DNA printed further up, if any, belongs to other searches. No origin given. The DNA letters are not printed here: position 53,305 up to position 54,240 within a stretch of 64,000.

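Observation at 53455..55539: Tandem secreted-protein paralogs with a poly-C switch in the signal peptide (C17 in frame, C13 out of frame) and a variable core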

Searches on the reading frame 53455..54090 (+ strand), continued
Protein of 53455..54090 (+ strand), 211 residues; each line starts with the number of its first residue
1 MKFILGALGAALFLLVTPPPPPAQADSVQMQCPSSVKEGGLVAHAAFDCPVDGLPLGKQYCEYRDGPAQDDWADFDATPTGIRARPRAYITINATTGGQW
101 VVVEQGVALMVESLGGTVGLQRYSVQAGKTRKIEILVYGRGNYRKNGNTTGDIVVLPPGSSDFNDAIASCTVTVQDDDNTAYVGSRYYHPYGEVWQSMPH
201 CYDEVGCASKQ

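Call 37: fold_search(model_id=the predicted structure, library=pdb)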
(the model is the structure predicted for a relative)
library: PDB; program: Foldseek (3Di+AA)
matches with E <= 10: 1656; with E <= 0.001: 1
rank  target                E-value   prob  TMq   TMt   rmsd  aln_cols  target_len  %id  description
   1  9w2m_1                4.9e-04  0.98  0.32  0.13  14.5       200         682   10  Cryo-EM structure of the Cytoplasmic lattice(CPL) from mouse oocyte (released 2026-02-25)
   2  9fyn                  1.3e-03  1.00  0.32  0.11   7.2       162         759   10  Lacto-N-biosidase from Trueperella pyogenes (released 2024-10-09)
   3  3gin_A                1.6e-03  0.97  0.21  0.32   7.2       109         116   15  Crystal structure of E454K-CBD1 (released 2009-04-21)
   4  6e18_A                1.7e-03  1.00  0.30  0.13   4.2       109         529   10  Crystal structure of Chlamydomonas reinhardtii HAP2 ectodomain provides structural insights of functional loops in gre (released 2018-11-07)
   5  9qk2_B                1.8e-03  0.98  0.28  0.11  29.5       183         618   12  Structure of the Complement classical and lectin pathway C3 convertase in complex with substrate C3 (released 2025-12-24)
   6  5jpm_B                2.2e-03  1.00  0.28  0.10   7.3       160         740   12  Structure of the complex of human complement C4 with MASP-2 rebuilt using iMDFF (released 2016-08-10)
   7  2rr3_MODEL_1_A        2.2e-03  0.93  0.19  0.26   7.5       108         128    8  Solution structure of the complex between human VAP-A MSP domain and human OSBP FFAT motif (released 2010-03-23)
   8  6ysq_C                3.0e-03  1.00  0.26  0.10   5.6        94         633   13  The hC4Nb8 complement inhibitory nanobody in complex with C4b (released 2020-06-24)
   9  4x8c                  3.0e-03  0.97  0.32  0.15  12.6       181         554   10  Crystal structure of human peptidylarginine deiminase type4 (PAD4) in complex with GSK147 (released 2015-01-28)
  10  4lba_B                3.1e-03  0.99  0.28  0.46   7.2       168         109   10  Crystal structure of a conjugative transposon lipoprotein (BACEGG_03088) from Bacteroides eggerthii DSM 20697 at 1.70  (released 2013-08-07)
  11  4irz_A                3.1e-03  0.98  0.31  0.13  13.4       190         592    9  Crystal structure of A4b7 headpiece complexed with Fab Natalizumab (released 2013-09-25)
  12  3e9t_A                3.1e-03  0.96  0.22  0.36   7.7       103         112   12  Crystal structure of Apo-form Calx CBD1 domain (released 2009-09-01)
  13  4lba_A                3.5e-03  0.97  0.23  0.39   6.9       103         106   13  Crystal structure of a conjugative transposon lipoprotein (BACEGG_03088) from Bacteroides eggerthii DSM 20697 at 1.70  (released 2013-08-07)
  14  6fq0_A                3.7e-03  0.94  0.23  0.23  10.2       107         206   11  Crystal structure of the CsuC-CsuA/B chaperone-subunit preassembly complex of the archaic chaperone-usher Csu pili of  (released 2018-09-26)
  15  2a73_B                3.9e-03  1.00  0.31  0.09   6.6       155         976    8  Human Complement Component C3 (released 2005-09-27)
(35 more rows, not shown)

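Call 61: find_encoding_contigs(protein=P0015, flank=3000, max_places=3)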
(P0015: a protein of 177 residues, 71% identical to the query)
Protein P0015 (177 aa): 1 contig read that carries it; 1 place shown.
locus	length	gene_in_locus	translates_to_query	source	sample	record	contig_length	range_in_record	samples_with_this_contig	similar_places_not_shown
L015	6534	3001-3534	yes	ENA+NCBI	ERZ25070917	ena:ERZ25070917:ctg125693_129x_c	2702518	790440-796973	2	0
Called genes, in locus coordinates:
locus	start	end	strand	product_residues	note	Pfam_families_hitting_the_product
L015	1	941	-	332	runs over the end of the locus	PF04166:PdxA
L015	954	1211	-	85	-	PF01035:DNA_binding_1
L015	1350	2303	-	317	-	PF00574:CLP_protease (weak), PF01972:SDH_protease, PF25145:NfeD1b_N (weak)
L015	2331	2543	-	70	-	-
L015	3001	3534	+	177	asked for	-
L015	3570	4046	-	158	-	PF00885:DMRL_synthase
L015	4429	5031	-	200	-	-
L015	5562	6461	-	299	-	-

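Call 62: find_encoding_contigs(protein=P0003, flank=3000, max_places=3)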
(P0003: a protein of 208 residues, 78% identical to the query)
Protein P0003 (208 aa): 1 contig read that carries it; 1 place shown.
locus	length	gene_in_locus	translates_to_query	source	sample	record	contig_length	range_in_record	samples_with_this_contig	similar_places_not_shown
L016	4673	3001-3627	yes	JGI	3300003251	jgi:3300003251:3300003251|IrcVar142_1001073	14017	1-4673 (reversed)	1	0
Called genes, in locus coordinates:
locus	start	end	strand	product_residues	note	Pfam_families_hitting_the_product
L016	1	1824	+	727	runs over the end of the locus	PF20656:MS_N, PF20658:MSG_insertion, PF01274:MS_TIM-barrel, PF20659:MS_C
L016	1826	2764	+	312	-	PF00892:EamA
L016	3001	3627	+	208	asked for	-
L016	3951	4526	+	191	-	PF22513:FitA-like_RHH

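Call 63: find_encoding_contigs(protein=P0006, flank=3000, max_places=3)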
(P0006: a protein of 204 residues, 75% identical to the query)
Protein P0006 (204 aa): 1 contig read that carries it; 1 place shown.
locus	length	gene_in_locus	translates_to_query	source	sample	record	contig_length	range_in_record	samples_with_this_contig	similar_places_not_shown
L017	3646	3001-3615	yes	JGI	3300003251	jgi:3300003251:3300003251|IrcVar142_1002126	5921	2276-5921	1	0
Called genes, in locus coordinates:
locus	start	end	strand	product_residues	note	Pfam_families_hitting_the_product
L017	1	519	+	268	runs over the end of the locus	PF00528:BPD_transp_1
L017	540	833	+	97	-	PF09928:DUF2160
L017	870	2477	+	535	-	PF01266:DAO, PF13450:NAD_binding_8 (weak), PF16901:DAO_C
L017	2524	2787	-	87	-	-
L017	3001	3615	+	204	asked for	-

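Call 69: find_encoding_contigs(protein=P0033, flank=2000, max_places=2)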
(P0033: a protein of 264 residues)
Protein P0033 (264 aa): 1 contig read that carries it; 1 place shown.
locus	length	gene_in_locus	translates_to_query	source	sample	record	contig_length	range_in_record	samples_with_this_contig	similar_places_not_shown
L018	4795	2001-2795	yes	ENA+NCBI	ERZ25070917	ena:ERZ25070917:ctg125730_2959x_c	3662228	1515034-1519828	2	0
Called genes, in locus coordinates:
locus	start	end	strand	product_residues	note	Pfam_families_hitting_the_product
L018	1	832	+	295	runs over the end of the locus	PF13641:Glyco_tranf_2_3, PF00535:Glycos_transf_2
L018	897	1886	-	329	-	PF03069:FmdA_AmdA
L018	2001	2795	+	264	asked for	-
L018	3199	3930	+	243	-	PF00149:Metallophos, PF12850:Metallophos_2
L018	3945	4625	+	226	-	PF01325:Fe_dep_repress, PF12802:MarR_2 (weak), PF02742:Fe_dep_repr_C, PF04023:FeoA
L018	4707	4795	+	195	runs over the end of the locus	PF01174:SNO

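Call 71: find_encoding_contigs(protein=P0062, flank=2000, max_places=2)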
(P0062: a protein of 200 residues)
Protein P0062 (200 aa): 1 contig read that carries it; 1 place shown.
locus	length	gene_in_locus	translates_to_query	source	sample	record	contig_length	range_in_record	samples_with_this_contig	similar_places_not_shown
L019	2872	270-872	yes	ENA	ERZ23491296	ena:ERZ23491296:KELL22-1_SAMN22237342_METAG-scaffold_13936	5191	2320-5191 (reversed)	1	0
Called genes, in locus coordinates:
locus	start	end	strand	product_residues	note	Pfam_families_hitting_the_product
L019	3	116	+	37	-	?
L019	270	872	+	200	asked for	-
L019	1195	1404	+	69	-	-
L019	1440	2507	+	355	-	PF00294:PfkB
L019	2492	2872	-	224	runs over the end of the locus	PF00702:Hydrolase (weak), PF12710:HAD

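Call 73: predict_structure(alignment_id=A3)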
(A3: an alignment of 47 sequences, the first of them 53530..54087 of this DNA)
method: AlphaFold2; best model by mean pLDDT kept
length: 186 residues; sequences in the alignment: 47
mean_pLDDT: 86.0   pTM: 0.80
mean pLDDT of the five models: 86.0, 81.4, 80.2, 77.4, 76.8
residues with pLDDT >= 90: 86; 70-90: 75; 50-70: 23; < 50: 2
segments of 3 or more residues with pLDDT < 50: none
pLDDT, mean of each block of 10 residues (from residue 1): 97 87 75 83 79 65 96 97 91 94 98 87 94 97 96 70 83 78 57
secondary structure, 60 per line:
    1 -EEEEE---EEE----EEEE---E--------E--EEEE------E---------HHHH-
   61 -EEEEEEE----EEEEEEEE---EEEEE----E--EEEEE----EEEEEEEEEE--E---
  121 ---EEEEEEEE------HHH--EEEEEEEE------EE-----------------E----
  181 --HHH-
elements in order: E2-6 E10-12 E17-20 E36-39 H56-59 E62-68 E73-80 E84-88 E96-100 E105-114 E124-131 E143-150

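Call 76: fold_search(model_id=the predicted structure, library=pdb)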
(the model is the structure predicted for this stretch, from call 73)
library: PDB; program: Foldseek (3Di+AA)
matches with E <= 10: 1756; with E <= 0.001: 3
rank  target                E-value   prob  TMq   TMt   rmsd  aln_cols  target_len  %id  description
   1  8wae_B                3.7e-04  0.99  0.27  0.39  15.2       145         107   12  Crystal structure of a novel porphyran-binding carbohydrate binding module (released 2024-09-11)
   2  6ysq_C                6.8e-04  0.97  0.28  0.11  17.2       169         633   12  The hC4Nb8 complement inhibitory nanobody in complex with C4b (released 2020-06-24)
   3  5ln8_B                9.5e-04  0.98  0.27  0.36  10.8       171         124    9  Crystal structure of self-complemented MyfA, the major subunit of Myf fimbriae from Yersinia enterocolitica, in comple (released 2016-08-24)
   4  9qk2_B                1.2e-03  0.97  0.29  0.11  17.2       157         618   14  Structure of the Complement classical and lectin pathway C3 convertase in complex with substrate C3 (released 2025-12-24)
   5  3hrz_B                1.3e-03  1.00  0.34  0.29   6.2       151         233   10  Cobra Venom Factor (CVF) in complex with human factor B (released 2009-07-07)
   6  9huj_A                1.6e-03  0.99  0.36  0.14  10.2       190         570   10  CryoEM structure of human peptidylarginine deiminase type 4 (PAD4) in complex with heparin oligomer (12 subunits) (released 2025-10-22)
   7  6ysq_D                1.8e-03  0.94  0.28  0.10  16.7       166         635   12  The hC4Nb8 complement inhibitory nanobody in complex with C4b (released 2020-06-24)
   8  7d56_C                2.2e-03  0.95  0.32  0.12  10.4       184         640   12  Structure of the peptidylarginine deiminase type III (PAD3) in complex with Cl-amidine (released 2021-06-02)
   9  9hui_A                2.3e-03  0.98  0.36  0.15  12.7       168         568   10  CryoEM structure of human peptidylarginine deiminase type 4 (PAD4) in complex with heparin oligomer (20 subunits). (released 2025-10-22)
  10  3frp_G                2.4e-03  1.00  0.32  0.29   6.5       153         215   12  Crystal Structure of Cobra Venom Factor, a Co-factor for C3- and C5 convertase CVFBb (released 2009-04-28)
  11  9xrl_B                2.4e-03  0.94  0.30  0.11  17.2       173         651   13  Structure of mouse cytoplasmic lattice (CPL) repeating unit (released 2026-03-18)
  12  7d5r_A                2.4e-03  0.91  0.30  0.12  10.0       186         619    9  Structure of the Ca2+-bound C646A mutant of peptidylarginine deiminase type III (PAD3) (released 2021-06-02)
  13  7dan_C                2.4e-03  0.91  0.30  0.12  10.4       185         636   12  Structure of the Ca2+-bound wild-type peptidylarginine deiminase type III (PAD3) (released 2021-06-02)
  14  2a74_B                2.6e-03  0.96  0.29  0.30  16.7       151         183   11  Human Complement Component C3c (released 2005-09-27)
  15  3gin_A                2.7e-03  0.94  0.22  0.32   7.6       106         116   13  Crystal structure of E454K-CBD1 (released 2009-04-21)
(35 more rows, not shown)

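Call 86: search_protein_families(library=padloc, proteins=[L013:6494-6892:-, window:53455-54090:+], max_evalue=0.001)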
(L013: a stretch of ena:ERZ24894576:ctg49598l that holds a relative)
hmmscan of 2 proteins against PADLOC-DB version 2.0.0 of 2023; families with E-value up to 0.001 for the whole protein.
L013:6494-6892:- (132 aa): 7 families
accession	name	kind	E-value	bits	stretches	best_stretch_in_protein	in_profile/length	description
PDLC04205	HEC-01B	-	2.6e-49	165.8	1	15-126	100-211/213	-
PDLC04206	HEC-01B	-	2.3e-42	143.3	1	26-127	112-215/219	-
PDLC04202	HEC-01B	-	3.1e-28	97.2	1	24-128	101-201/204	-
PDLC04204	HEC-01B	-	1.5e-16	58.8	1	26-77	114-165/174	-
PDLC04203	HEC-01B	-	4.6e-08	31.4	1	27-82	110-165/176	-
PDLC04143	HEC-01A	-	1.2e-07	29.5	0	22-49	88-115/190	-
PDLC04194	HEC-01B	-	0.00017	19.4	1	22-45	85-108/204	-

window:53455-54090:+ (211 aa): 0 families
